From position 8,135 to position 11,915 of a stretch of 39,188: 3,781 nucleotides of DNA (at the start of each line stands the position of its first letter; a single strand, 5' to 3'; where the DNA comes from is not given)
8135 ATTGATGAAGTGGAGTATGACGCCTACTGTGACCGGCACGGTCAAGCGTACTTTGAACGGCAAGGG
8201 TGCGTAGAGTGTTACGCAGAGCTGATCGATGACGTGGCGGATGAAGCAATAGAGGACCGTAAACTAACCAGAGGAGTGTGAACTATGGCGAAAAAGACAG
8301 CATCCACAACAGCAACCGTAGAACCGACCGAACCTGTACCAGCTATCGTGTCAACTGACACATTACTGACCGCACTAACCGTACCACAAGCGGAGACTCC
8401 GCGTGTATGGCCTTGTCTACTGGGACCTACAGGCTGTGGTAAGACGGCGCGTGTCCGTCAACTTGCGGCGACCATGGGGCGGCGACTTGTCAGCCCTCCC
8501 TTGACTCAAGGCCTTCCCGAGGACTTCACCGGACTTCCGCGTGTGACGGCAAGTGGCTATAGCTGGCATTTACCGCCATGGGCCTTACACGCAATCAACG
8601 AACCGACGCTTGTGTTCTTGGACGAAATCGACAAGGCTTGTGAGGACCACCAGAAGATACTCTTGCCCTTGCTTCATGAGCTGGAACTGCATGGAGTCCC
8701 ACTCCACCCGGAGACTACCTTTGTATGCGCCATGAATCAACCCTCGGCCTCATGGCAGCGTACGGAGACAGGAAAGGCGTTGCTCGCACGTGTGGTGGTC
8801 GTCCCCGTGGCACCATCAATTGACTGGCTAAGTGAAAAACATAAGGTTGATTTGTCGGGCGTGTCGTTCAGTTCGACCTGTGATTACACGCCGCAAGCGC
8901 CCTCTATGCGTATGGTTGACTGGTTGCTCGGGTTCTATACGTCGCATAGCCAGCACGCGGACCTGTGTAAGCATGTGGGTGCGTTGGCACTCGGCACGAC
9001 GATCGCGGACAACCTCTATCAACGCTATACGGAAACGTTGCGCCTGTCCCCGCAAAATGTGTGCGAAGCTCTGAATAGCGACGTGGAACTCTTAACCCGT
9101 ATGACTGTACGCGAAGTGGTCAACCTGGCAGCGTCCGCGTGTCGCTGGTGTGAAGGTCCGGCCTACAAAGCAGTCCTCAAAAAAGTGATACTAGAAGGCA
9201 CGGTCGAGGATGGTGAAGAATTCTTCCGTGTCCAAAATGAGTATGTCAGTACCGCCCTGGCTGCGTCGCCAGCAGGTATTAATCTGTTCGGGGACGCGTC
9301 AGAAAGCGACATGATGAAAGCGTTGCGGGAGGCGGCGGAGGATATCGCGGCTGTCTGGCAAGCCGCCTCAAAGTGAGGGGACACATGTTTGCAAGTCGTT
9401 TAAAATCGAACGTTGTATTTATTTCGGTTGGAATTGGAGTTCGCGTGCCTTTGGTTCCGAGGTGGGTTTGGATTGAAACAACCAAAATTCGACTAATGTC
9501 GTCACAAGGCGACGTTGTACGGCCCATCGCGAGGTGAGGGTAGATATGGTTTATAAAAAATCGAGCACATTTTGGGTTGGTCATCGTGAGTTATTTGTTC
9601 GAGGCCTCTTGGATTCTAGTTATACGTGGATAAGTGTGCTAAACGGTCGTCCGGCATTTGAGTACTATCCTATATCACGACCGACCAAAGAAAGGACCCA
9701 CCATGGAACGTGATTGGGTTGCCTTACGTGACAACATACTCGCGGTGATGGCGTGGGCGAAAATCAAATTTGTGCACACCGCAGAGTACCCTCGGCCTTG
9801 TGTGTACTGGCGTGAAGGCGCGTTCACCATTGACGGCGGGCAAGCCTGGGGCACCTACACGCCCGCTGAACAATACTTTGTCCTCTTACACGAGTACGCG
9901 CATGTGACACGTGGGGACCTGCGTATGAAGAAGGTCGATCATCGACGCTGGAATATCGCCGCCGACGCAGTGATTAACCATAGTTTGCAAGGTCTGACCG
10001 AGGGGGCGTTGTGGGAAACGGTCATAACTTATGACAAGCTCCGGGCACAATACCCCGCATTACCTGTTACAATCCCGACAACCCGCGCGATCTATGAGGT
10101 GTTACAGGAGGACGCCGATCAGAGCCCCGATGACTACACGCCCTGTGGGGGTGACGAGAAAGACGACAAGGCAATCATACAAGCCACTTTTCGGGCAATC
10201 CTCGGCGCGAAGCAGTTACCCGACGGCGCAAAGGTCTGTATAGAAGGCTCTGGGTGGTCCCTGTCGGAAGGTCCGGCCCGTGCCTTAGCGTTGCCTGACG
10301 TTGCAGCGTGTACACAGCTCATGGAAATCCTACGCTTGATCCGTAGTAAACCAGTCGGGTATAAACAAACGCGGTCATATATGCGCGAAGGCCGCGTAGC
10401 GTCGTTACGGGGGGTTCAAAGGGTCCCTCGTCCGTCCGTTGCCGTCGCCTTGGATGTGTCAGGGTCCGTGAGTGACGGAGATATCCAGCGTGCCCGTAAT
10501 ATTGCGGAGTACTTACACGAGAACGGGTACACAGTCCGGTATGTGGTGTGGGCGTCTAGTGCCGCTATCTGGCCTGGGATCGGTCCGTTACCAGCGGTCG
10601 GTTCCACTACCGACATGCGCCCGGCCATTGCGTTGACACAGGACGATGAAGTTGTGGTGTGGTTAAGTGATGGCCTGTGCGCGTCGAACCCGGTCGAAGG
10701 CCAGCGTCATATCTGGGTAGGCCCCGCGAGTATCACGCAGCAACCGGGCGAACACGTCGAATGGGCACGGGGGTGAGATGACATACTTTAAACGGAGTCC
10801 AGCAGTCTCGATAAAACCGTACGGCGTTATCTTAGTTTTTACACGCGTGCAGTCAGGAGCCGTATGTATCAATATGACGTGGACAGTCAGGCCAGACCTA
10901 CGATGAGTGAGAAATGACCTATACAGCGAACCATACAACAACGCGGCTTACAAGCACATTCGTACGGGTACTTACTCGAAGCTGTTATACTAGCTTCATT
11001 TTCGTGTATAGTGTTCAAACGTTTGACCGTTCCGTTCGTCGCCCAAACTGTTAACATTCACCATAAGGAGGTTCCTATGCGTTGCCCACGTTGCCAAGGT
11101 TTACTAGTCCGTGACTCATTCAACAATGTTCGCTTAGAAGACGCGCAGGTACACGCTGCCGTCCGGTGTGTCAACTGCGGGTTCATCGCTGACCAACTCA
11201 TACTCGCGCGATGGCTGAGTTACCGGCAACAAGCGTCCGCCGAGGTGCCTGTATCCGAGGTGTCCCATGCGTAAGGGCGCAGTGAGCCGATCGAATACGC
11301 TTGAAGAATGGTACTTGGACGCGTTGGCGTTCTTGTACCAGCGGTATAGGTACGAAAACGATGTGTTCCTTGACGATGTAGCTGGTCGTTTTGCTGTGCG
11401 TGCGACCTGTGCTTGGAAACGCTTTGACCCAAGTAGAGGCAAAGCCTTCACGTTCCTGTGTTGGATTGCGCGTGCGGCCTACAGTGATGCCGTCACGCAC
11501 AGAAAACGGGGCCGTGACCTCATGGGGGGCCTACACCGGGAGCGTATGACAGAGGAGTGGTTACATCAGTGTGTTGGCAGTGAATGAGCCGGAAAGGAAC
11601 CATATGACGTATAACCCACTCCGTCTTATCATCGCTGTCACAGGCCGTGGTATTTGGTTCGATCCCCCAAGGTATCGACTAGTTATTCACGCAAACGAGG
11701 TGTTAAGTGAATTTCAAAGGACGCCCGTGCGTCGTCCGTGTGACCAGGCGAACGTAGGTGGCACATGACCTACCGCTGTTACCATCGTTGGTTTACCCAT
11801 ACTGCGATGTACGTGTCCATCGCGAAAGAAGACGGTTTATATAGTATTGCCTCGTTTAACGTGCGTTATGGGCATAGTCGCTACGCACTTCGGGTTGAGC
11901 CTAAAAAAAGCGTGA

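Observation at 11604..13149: Tandem array of nine translationally chained mini-ORFs (47-63 aa), all starting M-x-Y, that fall into two motif families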

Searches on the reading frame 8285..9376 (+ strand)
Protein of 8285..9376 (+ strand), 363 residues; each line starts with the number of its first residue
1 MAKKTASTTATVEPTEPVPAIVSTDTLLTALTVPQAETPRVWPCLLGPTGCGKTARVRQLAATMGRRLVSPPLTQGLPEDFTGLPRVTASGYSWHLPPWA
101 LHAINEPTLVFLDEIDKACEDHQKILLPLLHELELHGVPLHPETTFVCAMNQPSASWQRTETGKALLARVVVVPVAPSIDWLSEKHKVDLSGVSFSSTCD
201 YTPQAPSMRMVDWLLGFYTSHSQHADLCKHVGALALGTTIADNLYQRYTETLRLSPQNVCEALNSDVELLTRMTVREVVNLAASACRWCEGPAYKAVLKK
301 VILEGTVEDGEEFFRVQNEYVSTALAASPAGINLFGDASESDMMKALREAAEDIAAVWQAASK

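Call 10: search_protein_families(library=pfam, proteins=[window:8285-9376:+], max_evalue=0.01)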
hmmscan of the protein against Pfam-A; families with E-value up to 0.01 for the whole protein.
window:8285-9376:+ (363 aa): 4 families
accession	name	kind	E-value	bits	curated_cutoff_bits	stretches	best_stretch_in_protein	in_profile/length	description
PF07728.20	AAA_5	-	2e-12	47.7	22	1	44-166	3-135/139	AAA domain (dynein-related subfamily)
PF00004.35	AAA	-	5.6e-08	33.7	21.2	1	44-154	2-112/131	ATPase family associated with various cellular activities (AAA)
PF07724.20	AAA_2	-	5.4e-06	27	27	1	107-132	76-101/166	AAA domain (Cdc48 subfamily)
PF13191.12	AAA_16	-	0.00038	21.4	32.6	0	44-67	28-51/167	AAA ATPase domain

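Call 39: find_related_loci(query=window:8285-9376:+, collection=viral_contigs, flank=8000)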
Query window:8285-9376:+ (363 aa) in viral_contigs; peptide patterns used: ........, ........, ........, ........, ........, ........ (x = any residue, [..] = any of these).
7 stretches matched a pattern, but none encodes a relative of the query by tblastn (E <= 1e-3).

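Call 90: search_dna_similar(query=window:8285-9376:+, collection=phages, mode=protein, max_rows=12)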
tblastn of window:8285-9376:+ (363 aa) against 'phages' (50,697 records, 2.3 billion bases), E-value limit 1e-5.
No match.
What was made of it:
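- This MoxR protein has no match in cultured phages that could be compared (call 90).
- Tried and rejected: No match (call 90).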

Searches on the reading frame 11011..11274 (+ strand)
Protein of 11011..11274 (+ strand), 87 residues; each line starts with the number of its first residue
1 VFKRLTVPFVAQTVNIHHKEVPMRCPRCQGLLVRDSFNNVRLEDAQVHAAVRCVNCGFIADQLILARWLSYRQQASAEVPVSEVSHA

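Call 10: search_protein_families(library=pfam, proteins=[window:11011-11274:+], max_evalue=0.01)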
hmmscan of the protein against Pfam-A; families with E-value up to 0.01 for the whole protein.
window:11011-11274:+ (87 aa): 3 families
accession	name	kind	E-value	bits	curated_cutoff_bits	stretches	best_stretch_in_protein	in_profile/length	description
PF21349.2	RUBY_RBDX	-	0.0022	17.9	26.5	0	17-29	10-23/30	Rubrerythrin, rubredoxin-like domain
PF23470.1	Zn_ribbon_PF0610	-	0.003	17.7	26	0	20-29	16-25/39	PF0610 rubredoxin-like zinc beta-ribbon domain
PF25122.1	DUF7815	-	0.0031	17.8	25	0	23-36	3-16/27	Domain of unknown function (DUF7815)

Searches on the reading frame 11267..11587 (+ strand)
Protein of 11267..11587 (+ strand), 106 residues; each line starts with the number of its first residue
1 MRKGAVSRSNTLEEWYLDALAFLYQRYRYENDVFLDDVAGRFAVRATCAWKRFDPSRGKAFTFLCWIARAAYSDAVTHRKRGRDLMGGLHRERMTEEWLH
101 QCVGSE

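Call 10: search_protein_families(library=pfam, proteins=[window:11267-11587:+], max_evalue=0.01)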
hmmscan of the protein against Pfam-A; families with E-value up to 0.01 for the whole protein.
window:11267-11587:+ (106 aa): 1 family
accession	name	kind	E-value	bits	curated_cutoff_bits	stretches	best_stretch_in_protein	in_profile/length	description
PF04542.20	Sigma70_r2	-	1.5e-06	28.3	24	1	19-81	8-70/71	Sigma-70 region 2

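Call 12: find_related_loci(query=window:11267-11587:+, collection=viral_contigs, flank=6000)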
Query window:11267-11587:+ (106 aa) in viral_contigs; peptide patterns used: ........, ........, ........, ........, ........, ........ (x = any residue, [..] = any of these).
5 stretches matched a pattern; 1 encode a relative of the query (tblastn E <= 1e-3); 1 distinct loci.
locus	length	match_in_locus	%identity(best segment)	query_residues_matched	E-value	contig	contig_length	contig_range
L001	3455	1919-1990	54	20-43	4e-5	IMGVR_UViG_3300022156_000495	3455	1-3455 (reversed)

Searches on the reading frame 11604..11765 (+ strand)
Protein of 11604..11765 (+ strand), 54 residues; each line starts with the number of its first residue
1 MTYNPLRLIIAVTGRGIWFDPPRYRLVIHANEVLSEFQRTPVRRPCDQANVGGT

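Call 13: list_cluster_members(proteins=[window:11604-11765:+, window:11765-11917:+, window:11922-12071:+, window:12071-12250:+, window:12240-12416:+, window:12416-12574:+, window:12574-12762:+, window:12752-12892:+, window:12973-13146:+, window:13117-13845:-])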
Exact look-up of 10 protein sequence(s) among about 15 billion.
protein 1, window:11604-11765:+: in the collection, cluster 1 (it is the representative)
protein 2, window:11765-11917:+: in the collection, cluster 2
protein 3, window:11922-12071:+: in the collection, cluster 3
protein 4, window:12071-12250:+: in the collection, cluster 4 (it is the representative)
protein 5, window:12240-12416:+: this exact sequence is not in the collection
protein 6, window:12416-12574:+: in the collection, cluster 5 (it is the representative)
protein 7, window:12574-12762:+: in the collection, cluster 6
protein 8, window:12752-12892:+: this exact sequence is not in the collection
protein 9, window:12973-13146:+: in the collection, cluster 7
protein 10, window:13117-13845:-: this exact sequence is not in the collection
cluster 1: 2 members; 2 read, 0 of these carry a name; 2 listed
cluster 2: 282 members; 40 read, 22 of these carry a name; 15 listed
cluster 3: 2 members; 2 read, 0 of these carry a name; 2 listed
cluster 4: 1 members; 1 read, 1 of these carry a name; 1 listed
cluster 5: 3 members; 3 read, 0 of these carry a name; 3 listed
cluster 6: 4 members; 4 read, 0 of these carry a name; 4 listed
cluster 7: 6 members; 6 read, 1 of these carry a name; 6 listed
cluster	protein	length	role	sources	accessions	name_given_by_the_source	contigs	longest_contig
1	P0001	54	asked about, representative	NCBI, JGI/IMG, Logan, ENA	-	-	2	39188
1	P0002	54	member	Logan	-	-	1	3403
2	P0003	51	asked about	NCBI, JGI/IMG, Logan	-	-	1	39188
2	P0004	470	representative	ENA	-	-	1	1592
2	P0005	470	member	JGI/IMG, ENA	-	NRAMP (natural resistance-associated macrophage protein)-like metal ion transporter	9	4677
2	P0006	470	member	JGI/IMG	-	NRAMP (natural resistance-associated macrophage protein)-like metal ion transporter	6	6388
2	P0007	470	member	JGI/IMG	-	NRAMP (natural resistance-associated macrophage protein)-like metal ion transporter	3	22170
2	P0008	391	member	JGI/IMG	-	Mn2+/Fe2+ NRAMP family transporter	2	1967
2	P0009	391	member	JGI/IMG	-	Mn2+/Fe2+ NRAMP family transporter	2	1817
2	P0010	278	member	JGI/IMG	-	Mn2+/Fe2+ NRAMP family transporter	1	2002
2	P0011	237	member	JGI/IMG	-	Mn2+/Fe2+ NRAMP family transporter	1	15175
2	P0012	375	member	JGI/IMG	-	Mn2+/Fe2+ NRAMP family transporter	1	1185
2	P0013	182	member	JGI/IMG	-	Mn2+/Fe2+ NRAMP family transporter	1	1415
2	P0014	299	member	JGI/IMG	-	Mn2+/Fe2+ NRAMP family transporter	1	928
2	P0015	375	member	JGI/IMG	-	Mn2+/Fe2+ NRAMP family transporter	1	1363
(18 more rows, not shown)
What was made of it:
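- Gene callers in several public sources called these ORFs (call 13).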

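Call 28: search_protein_families(library=pfam, alignment_id=A2, max_evalue=1)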
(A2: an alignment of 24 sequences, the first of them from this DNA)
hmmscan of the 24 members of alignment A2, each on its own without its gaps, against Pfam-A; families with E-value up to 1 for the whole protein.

A. member 1, seq(54 aa): 0 families

B. families by the number of members that match (of 24 scanned): 4 families
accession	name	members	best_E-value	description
PF15257.11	DUF4590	1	0.038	Domain of unknown function (DUF4590)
PF08114.16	PMP1_2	1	0.065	ATPase proteolipid family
PF12620.13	DUF3778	1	0.1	Protein of unknown function (DUF3778)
PF18015.7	Acetyltransf_19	1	0.19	Acetyltransferase (GNAT) domain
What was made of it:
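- On WW domain: No WW hit among 24 members at E <= 1 (call 28).
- Closest known: WW domain. Different: No member hit the Pfam WW model or any other relevant Pfam family at E <= 1 (call 28).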

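Call 29: search_protein_families(library=phrogs, alignment_id=A2, max_evalue=0.1)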
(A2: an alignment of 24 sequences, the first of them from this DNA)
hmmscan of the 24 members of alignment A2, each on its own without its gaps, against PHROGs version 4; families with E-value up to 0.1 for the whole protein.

A. member 1, seq(54 aa): 0 families

B. families by the number of members that match (of 24 scanned): 0 families

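Call 30: find_homologous_proteins(query=A2, max_evalue=0.01)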
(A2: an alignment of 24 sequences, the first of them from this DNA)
Query A2 (24 sequences) (54 aa, profile of the alignment): 10 proteins with E <= 0.01 among 90 candidates.
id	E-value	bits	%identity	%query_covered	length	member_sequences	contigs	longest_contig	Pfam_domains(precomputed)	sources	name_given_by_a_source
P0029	7.9e-6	44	-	-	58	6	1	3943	-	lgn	-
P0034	9.0e-6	44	-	-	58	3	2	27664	-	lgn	-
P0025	1.3e-5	43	-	-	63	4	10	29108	-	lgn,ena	-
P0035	7.3e-5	41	33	22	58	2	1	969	-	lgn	-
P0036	8.3e-5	41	18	91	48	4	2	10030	-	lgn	-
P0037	9.0e-5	41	-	-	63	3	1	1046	-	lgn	-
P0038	1.4e-4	40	33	33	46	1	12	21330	-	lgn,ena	-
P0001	3.6e-4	39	100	100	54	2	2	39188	-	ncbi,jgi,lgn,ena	-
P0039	9.5e-4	37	-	-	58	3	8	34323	-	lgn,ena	-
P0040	1.6e-3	37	-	-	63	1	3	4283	-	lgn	-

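Call 32: find_encoding_contigs(protein=P0040, flank=5000, max_places=4)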
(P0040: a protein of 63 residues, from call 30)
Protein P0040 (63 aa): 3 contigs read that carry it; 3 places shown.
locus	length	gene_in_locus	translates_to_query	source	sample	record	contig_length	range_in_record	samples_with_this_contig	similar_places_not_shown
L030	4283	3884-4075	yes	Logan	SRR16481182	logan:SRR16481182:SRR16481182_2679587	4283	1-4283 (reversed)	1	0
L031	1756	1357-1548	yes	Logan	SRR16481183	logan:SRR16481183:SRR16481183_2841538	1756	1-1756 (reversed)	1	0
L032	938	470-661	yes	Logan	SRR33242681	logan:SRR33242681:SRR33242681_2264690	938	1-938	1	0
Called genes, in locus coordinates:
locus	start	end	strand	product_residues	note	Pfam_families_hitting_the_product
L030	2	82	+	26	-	?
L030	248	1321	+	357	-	PF13203:DUF2201_N (weak)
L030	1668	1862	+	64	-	-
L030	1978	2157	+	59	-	-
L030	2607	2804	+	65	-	-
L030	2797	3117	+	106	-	PF04542:Sigma70_r2 (weak)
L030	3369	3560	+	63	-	-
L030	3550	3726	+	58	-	-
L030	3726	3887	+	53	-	-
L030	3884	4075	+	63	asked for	-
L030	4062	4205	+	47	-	-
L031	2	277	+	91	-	?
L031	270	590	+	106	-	PF04542:Sigma70_r2 (weak)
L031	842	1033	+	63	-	-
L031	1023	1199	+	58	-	-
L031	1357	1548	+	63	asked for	-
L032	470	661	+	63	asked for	-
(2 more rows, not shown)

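Call 33: find_encoding_contigs(protein=P0037, flank=5000, max_places=3)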
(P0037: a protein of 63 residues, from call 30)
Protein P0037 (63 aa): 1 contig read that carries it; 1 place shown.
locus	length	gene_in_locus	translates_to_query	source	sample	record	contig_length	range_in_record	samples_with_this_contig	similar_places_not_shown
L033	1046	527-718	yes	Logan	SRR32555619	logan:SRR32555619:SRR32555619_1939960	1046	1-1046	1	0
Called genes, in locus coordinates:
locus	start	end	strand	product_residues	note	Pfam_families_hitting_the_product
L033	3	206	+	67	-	?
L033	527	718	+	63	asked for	-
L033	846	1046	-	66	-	?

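Call 40: find_encoding_contigs(protein=P0039, flank=6000, max_places=5)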
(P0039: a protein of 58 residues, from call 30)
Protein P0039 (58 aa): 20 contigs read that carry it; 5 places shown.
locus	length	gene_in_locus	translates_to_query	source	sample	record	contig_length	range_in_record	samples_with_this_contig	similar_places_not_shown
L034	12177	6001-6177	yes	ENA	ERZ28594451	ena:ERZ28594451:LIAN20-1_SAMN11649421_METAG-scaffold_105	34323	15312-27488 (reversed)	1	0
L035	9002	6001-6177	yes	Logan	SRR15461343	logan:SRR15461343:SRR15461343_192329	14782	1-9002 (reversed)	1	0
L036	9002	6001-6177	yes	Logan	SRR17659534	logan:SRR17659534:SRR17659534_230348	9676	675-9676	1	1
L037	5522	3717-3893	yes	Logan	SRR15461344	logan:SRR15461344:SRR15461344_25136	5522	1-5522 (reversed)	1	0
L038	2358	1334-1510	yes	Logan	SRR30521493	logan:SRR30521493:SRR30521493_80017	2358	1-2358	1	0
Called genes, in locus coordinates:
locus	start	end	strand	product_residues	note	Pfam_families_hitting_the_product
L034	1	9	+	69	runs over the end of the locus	-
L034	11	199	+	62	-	-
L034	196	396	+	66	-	-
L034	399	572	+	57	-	-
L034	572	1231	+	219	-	-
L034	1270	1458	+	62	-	-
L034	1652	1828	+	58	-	-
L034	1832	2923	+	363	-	PF00004:AAA (weak), PF07724:AAA_2 (faint), PF07728:AAA_5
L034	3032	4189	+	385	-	PF13203:DUF2201_N (weak)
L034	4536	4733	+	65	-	-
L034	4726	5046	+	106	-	PF04542:Sigma70_r2 (weak)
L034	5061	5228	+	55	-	-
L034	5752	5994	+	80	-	-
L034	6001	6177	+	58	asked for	-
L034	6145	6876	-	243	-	PF13481:AAA_25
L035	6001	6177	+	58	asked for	-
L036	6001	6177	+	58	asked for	-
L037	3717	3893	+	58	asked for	-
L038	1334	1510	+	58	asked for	-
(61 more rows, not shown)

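Call 41: find_encoding_contigs(protein=P0034, flank=6000, max_places=3)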
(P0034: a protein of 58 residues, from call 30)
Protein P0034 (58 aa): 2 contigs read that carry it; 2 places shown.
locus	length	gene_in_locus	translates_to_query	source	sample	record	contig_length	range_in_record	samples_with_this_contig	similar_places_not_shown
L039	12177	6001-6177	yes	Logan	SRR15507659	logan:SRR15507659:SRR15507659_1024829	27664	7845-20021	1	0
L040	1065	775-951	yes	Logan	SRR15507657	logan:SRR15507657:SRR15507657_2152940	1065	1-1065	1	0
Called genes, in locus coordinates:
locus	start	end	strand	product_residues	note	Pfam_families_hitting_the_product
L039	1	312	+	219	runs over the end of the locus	-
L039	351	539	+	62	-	-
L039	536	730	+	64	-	-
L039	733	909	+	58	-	-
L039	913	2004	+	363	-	PF00004:AAA (weak), PF07724:AAA_2 (faint), PF07728:AAA_5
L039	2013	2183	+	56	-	-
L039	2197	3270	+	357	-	PF13203:DUF2201_N (weak)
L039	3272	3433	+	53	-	-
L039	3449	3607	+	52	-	-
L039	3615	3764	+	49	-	-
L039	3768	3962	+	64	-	-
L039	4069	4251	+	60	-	-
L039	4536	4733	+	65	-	-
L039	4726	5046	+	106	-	PF04542:Sigma70_r2 (weak)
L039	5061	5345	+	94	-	-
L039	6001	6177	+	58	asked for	-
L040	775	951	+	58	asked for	-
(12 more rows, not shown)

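Call 86: search_protein_families(library=ncbifam, alignment_id=A2, max_evalue=0.1)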
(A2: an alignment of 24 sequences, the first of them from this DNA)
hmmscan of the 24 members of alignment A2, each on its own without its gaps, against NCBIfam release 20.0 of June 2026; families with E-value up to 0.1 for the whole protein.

A. member 1, seq(54 aa): 0 families

B. families by the number of members that match (of 24 scanned): 0 families

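Call 87: search_protein_families(library=padloc, alignment_id=A2, max_evalue=0.1)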
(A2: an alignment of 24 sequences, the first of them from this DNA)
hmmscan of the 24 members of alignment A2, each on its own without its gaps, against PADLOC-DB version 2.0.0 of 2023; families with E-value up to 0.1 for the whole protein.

A. member 1, seq(54 aa): 0 families

B. families by the number of members that match (of 24 scanned): 0 families
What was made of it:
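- Tried and rejected: Pfam, PHROGs, NCBIfam and PADLOC gave nothing meaningful for 24 members (calls 28, 29, 86, 87).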
